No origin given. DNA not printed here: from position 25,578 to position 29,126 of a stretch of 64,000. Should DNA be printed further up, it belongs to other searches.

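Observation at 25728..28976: Prosaposin-like gene expanded to about 10 saposin-B domains in a single exon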

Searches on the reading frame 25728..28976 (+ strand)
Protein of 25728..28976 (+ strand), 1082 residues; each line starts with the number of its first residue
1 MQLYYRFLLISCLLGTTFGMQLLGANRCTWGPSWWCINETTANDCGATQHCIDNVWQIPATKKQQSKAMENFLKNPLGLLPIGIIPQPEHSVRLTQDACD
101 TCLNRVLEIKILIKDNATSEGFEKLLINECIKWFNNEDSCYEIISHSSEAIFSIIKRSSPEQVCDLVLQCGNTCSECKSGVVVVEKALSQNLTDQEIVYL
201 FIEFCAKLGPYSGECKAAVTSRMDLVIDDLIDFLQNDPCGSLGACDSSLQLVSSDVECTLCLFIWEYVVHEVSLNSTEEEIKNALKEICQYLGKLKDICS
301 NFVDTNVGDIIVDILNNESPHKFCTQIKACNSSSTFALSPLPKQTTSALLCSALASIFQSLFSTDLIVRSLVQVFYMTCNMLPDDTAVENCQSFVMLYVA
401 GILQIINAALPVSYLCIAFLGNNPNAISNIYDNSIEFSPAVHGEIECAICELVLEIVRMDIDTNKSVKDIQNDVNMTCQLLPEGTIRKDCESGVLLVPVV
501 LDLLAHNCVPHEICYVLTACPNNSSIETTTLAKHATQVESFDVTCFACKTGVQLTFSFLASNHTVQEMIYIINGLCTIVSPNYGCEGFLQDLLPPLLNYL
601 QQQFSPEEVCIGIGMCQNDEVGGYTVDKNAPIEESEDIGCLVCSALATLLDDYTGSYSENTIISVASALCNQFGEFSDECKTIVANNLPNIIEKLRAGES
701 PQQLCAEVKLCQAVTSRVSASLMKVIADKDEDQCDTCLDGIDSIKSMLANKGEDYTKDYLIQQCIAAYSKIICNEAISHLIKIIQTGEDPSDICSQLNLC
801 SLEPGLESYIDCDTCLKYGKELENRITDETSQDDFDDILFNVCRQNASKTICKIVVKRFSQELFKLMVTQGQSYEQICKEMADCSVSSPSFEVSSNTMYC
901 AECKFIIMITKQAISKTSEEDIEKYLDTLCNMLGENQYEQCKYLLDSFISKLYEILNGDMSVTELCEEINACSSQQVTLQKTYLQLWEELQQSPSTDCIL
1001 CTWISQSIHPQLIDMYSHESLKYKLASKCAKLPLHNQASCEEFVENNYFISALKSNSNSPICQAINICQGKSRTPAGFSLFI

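Call 3: search_protein_families(library=pfam, proteins=[window:25728-28976:+], max_evalue=1)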
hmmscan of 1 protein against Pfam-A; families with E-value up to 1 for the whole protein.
window:25728-28976:+ (1082 aa): 7 families
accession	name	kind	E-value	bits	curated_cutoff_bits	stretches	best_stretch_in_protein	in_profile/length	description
PF05184.20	SapB_1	-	9.5e-24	83.5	25.2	5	256-293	1-38/38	Saposin-like type B, region 1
PF03489.22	SapB_2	-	1.3e-20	73.6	21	4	678-711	1-34/34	Saposin-like type B, region 2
PF02199.20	SapA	-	3.7e-12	46.4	22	1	26-57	2-33/33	Saposin A-type domain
PF17556.7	MIT_LIKE_ACTX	-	0.021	15.8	27.5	0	763-815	12-63/68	MIT-like atracotoxin family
PF24176.1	TPR_TTI1_2nd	-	0.055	13.4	27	0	918-970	104-154/246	TELO2-interacting protein 1 homologue second TPR domain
PF21562.3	Gp63_3rd_G7C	-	0.08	13.3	27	0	470-497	25-52/66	G7C, Tail fiber protein, domain 3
PF20825.2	Saposin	-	0.68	10.4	27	2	900-976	2-79/131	Saposin-like domain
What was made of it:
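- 25803..25898 (+): SapA domain, aa 26-57. It is the only SapA in the protein. Pfam PF02199, E 3.7e-12 (call 3).
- On Prosaposin-type multi-saposin precursor: Pfam PF02199 at aa 26-57, E 3.7e-12, 46.4 bits against a cut-off of 22 (call 3).
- Checked: Pfam on the whole protein gives SapA at aa 26-57 (E 3.7e-12), SapB_1 (E 9.5e-24) and SapB_2 (E 1.3e-20) (call 3).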

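Call 4: search_solved_structures(query=window:25728-28973:+, max_evalue=0.01, show_alignments=1)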
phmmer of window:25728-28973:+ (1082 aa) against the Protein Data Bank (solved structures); distinct sequences matched with E-value up to 0.01: 20.
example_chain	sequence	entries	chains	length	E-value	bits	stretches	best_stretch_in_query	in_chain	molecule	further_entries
2qyp_A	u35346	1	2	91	1.2e-06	29.9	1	254-332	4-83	Proactivator polypeptide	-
2gtg_A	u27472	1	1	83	1.7e-06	29.4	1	253-331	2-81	Proactivator polypeptide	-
4uex_A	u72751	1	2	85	2.5e-06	28.9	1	898-976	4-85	PROSAPOSIN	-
2z9a_A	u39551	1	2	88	3e-06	28.6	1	254-331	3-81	Proactivator polypeptide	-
8equ_C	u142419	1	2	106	3.8e-06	28.3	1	893-974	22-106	Saposin-A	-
1m12_A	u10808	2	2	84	5.1e-06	27.9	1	254-331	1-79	SAPOSIN C | Proactivator polypeptide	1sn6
2dob_A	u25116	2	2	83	6.8e-06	27.4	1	898-974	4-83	Proactivator polypeptide | Saposin-A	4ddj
5nxb_C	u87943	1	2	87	6.1e-05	24.3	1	897-976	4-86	Prosaposin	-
1nkl_A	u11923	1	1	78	6.2e-05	24.2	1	640-712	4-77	NK-LYSIN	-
1qdm_A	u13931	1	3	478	7e-05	24.1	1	660-765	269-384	PROPHYTEPSIN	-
9eko_A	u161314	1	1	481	8.9e-05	23.7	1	895-974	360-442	chimeric protein fused with the FGFR3 Transmembrane Domain,Saposin-A,Fibroblast growth fac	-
7p4t_A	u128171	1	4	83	0.00011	23.4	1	899-975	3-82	Saposin-A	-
9i63_A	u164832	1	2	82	0.00096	20.3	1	171-247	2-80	Prosaposin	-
5u85_A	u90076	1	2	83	0.0011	20.1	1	171-247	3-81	Saposin-D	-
1of9_A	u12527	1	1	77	0.0019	19.4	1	733-800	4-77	PORE-FORMING PEPTIDE AMEOBAPORE A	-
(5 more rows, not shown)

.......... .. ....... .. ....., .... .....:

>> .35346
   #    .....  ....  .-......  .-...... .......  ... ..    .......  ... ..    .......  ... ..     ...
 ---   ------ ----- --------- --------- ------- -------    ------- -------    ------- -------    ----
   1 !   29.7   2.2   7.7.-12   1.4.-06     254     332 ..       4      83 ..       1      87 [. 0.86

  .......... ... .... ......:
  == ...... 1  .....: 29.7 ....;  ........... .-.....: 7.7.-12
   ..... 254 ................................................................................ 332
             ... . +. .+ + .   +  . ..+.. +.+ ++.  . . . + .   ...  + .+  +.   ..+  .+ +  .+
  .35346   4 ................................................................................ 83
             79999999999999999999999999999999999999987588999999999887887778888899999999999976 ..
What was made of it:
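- Individual units hit NK-lysin (E 6e-5) and amoebapore A (E 0.002) as well as saposins (call 4).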

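Call 7: find_homologous_proteins(query=window:25728-28973:+)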
Query window:25728-28973:+ (1082 aa): 9 proteins with E <= 0.001 among 8000 candidates.
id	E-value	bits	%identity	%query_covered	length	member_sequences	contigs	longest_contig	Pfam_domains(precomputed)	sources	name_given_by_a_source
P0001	0.0e+0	1636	65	100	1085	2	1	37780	PF03489.23,PF05184.21,PF02199.21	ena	-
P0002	0.0e+0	1625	64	99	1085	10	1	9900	PF03489.23,PF05184.21,PF02199.21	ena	-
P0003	0.0e+0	1516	61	98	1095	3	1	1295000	PF03489.23,PF05184.21,PF02199.21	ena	-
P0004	0.0e+0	1428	61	95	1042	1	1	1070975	PF03489.23,PF20825.3,PF05184.21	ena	-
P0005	0.0e+0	1397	57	100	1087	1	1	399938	PF03489.23,PF05184.21,PF02199.21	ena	-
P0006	0.0e+0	1334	53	98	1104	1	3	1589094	PF03489.23,PF05184.21,PF02199.21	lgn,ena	-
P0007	5.9e-69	251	23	81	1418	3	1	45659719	PF14165.12,PF03489.23,PF13023.13,PF08349.17,PF20825.3,PF05184.21,PF24929.1,PF02199.21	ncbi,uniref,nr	ncbi:hypothetical protein JTE90_020385 [Oedothorax gibbosus]|uniref:Saposin n=1 Tax=Oedothorax gibbo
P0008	3.2e-42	163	18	64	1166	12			PF03489.23,PF20825.3,PF05184.21,PF02199.21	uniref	uniref:Prosaposin n=1 Tax=Cacopsylla melanoneura TaxID=428564 RepID=A0A8D8XLW1_9HEMI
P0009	1.1e-36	144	19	51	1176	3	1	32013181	PF03489.23,PF20825.3,PF05184.21,PF02199.21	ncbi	ncbi:hypothetical protein WDU94_011304 [Cyamophila willieti]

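Call 8: find_encoding_contigs(protein=window:25728-28973:+, flank=5000, max_places=4)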
Protein window:25728-28973:+ (1082 aa): no gene with exactly this product is on record in the collection.
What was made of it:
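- Tried and rejected: I first concluded that the gene was missing from the O. minuta annotation, because the homolog search and the contig look-up did not return it (calls 7, 8).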

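Call 9: find_encoding_contigs(protein=P0003, flank=8000, max_places=3)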
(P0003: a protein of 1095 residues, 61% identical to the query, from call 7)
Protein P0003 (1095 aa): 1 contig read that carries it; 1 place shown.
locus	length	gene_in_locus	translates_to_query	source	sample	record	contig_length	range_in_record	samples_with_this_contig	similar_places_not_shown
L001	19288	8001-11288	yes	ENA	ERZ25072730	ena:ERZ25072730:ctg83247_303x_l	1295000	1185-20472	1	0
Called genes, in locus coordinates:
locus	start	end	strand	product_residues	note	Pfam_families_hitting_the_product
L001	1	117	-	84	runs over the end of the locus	-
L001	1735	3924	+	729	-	PF00069:Pkinase, PF07714:PK_Tyr_Ser-Thr, PF13415:Beta-prop_FBX42 (faint), PF25210:Kelch_FKB95 (faint), PF01344:Kelch_1 (faint), PF07646:Kelch_2 (faint), PF24681:Kelch_KLHDC2_KLHL20_DRC7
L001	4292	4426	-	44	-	-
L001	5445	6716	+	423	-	PF23355:IFT52_GIFT, PF14258:DUF4350 (faint), PF09822:ABC_transp_aux (weak), PF03345:OST48_N (faint), PF23352:IFT52_central, PF21178:Itf52_C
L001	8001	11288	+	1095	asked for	PF02199:SapA, PF05184:SapB_1 (faint), PF03489:SapB_2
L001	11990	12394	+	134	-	PF17794:Vault_2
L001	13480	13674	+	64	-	PF01505:Vault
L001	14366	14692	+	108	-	PF01505:Vault (faint), PF17794:Vault_2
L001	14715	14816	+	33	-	-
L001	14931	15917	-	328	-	PF00665:rve, PF13683:rve_3 (weak)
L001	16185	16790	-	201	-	PF17919:RT_RNaseH_2, PF17917:RT_RNaseH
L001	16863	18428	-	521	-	PF13975:gag-asp_proteas (weak), PF00078:RVT_1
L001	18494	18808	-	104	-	-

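Call 29: find_encoding_contigs(protein=P0001, flank=6000, max_places=2)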
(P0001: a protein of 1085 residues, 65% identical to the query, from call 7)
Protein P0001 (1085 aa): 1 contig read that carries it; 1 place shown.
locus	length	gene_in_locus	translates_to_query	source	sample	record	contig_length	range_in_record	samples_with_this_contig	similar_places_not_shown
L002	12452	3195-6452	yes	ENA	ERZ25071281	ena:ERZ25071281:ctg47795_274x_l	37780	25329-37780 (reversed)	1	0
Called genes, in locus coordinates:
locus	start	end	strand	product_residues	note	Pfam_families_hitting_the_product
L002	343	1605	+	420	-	PF23355:IFT52_GIFT, PF09822:ABC_transp_aux, PF14258:DUF4350 (faint), PF23352:IFT52_central, PF21178:Itf52_C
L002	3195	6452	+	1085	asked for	PF02199:SapA, PF05184:SapB_1 (weak), PF03489:SapB_2 (weak)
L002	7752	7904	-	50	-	-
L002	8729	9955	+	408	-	PF17170:DUF5128 (weak), PF01436:NHL (weak)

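Call 30: find_encoding_contigs(protein=P0006, flank=6000, max_places=2)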
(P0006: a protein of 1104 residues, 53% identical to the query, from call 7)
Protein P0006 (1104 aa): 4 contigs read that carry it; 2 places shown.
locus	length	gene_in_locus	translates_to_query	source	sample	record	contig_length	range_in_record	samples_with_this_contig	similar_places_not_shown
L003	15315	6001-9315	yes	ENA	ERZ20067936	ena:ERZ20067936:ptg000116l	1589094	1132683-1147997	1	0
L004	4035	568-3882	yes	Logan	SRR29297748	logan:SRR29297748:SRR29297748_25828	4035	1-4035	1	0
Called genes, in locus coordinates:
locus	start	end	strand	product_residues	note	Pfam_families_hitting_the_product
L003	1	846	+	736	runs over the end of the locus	PF00069:Pkinase, PF07714:PK_Tyr_Ser-Thr, PF13415:Beta-prop_FBX42 (faint), PF01344:Kelch_1 (faint), PF25210:Kelch_FKB95 (faint), PF24681:Kelch_KLHDC2_KLHL20_DRC7 (weak), PF13964:Beta-prop_Calicin (weak)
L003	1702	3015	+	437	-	PF09822:ABC_transp_aux, PF23355:IFT52_GIFT, PF14258:DUF4350 (faint), PF03345:OST48_N (faint), PF23352:IFT52_central, PF21178:Itf52_C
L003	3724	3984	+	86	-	PF13358:DDE_3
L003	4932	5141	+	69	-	-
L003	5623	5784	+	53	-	-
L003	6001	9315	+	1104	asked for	PF02199:SapA, PF05184:SapB_1 (weak), PF03489:SapB_2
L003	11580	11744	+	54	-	-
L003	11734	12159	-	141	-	-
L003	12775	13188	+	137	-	PF17794:Vault_2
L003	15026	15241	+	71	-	PF01505:Vault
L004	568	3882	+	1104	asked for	PF02199:SapA, PF05184:SapB_1 (weak), PF03489:SapB_2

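Call 31: find_encoding_contigs(protein=P0004, flank=6000, max_places=2)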
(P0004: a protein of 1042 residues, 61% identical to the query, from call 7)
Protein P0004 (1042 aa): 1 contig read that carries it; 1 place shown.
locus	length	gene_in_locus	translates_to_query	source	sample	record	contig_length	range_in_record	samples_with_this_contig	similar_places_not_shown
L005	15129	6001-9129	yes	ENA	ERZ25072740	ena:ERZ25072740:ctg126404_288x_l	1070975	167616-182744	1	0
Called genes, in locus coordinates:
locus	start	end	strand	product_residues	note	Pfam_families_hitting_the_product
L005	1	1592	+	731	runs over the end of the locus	PF00069:Pkinase, PF07714:PK_Tyr_Ser-Thr, PF25210:Kelch_FKB95 (faint), PF13415:Beta-prop_FBX42 (faint), PF13418:Beta-prop_TYW4 (faint), PF01344:Kelch_1 (faint), PF07646:Kelch_2 (faint), PF24681:Kelch_KLHDC2_KLHL20_DRC7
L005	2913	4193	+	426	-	PF23355:IFT52_GIFT, PF14258:DUF4350 (faint), PF09822:ABC_transp_aux, PF03345:OST48_N (faint), PF23352:IFT52_central, PF21178:Itf52_C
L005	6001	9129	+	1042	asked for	PF20825:Saposin (faint), PF05184:SapB_1 (weak), PF03489:SapB_2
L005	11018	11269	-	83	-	-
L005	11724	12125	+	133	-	PF17794:Vault_2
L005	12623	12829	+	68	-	PF01505:Vault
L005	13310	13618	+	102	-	PF01505:Vault (faint), PF17794:Vault_2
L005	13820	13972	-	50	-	-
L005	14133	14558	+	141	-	PF01505:Vault (weak), PF17796:Vault_4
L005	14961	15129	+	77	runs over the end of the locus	-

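Call 32: find_encoding_contigs(protein=P0005, flank=6000, max_places=2)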
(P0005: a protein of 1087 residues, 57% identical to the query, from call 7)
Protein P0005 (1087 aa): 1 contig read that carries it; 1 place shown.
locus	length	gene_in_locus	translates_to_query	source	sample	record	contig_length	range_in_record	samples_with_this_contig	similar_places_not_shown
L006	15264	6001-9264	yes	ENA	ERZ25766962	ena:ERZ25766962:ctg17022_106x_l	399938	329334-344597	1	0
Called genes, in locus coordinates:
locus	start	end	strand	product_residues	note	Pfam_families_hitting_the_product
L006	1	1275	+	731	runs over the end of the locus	PF00069:Pkinase, PF07714:PK_Tyr_Ser-Thr, PF25210:Kelch_FKB95 (faint), PF13415:Beta-prop_FBX42 (faint), PF13964:Beta-prop_Calicin (faint), PF01344:Kelch_1 (faint), PF24681:Kelch_KLHDC2_KLHL20_DRC7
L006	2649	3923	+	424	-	PF23355:IFT52_GIFT, PF14258:DUF4350 (faint), PF09822:ABC_transp_aux (weak), PF03345:OST48_N (faint), PF23352:IFT52_central, PF21178:Itf52_C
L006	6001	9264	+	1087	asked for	PF02199:SapA, PF05184:SapB_1 (faint), PF03489:SapB_2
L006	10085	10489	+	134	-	PF17794:Vault_2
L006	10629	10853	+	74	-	PF01505:Vault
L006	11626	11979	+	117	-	PF01505:Vault (faint), PF17794:Vault_2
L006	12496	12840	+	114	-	PF17796:Vault_4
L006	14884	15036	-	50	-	-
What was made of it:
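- Synteny kinase-IFT52-saposin(-MVP) holds in five other genomes (calls 9, 29-32).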

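Call 41: search_protein_representatives(alignment_id=A1)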
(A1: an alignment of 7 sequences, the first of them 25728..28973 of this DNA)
Query: 7 sequences, 1091 profile positions. Proteins with E-value up to 0.001 (for the whole library): 2575; up to 1e-10: 1176; up to 1e-30: 331. The best 150 are listed.
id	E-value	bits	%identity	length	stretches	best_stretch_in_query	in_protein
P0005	0.0e+00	2017.1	-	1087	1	1-1091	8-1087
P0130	1.9e-272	923.4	-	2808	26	172-338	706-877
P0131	2.9e-259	879.7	-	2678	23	251-342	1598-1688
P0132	1.7e-251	853.9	-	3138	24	447-719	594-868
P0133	7.0e-245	832.0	-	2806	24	256-622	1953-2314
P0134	7.1e-230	782.4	-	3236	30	172-336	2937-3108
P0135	1.8e-140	486.3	-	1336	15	248-354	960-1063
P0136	1.3e-138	480.2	-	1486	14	226-337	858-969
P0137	2.3e-135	469.4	-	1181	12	238-340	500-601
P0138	7.9e-128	444.5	-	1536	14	446-758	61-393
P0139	8.5e-126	437.7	-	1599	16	251-348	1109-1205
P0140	2.1e-124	433.1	-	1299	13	252-337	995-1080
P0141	7.8e-124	431.2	-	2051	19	238-422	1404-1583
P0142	3.2e-123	429.2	-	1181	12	170-341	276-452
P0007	3.3e-121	422.5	-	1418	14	173-336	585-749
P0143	1.3e-116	407.4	-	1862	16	238-409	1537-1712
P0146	8.4e-110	384.8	-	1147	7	443-721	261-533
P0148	3.9e-107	375.9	-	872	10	257-336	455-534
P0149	1.4e-104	367.4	-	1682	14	725-1089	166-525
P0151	3.8e-103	362.7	-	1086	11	257-344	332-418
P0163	1.7e-87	310.9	-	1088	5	172-726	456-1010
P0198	2.8e-64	234.0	-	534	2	334-636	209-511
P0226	2.7e-57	210.9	-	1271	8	252-826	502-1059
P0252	1.3e-51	192.1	-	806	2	170-718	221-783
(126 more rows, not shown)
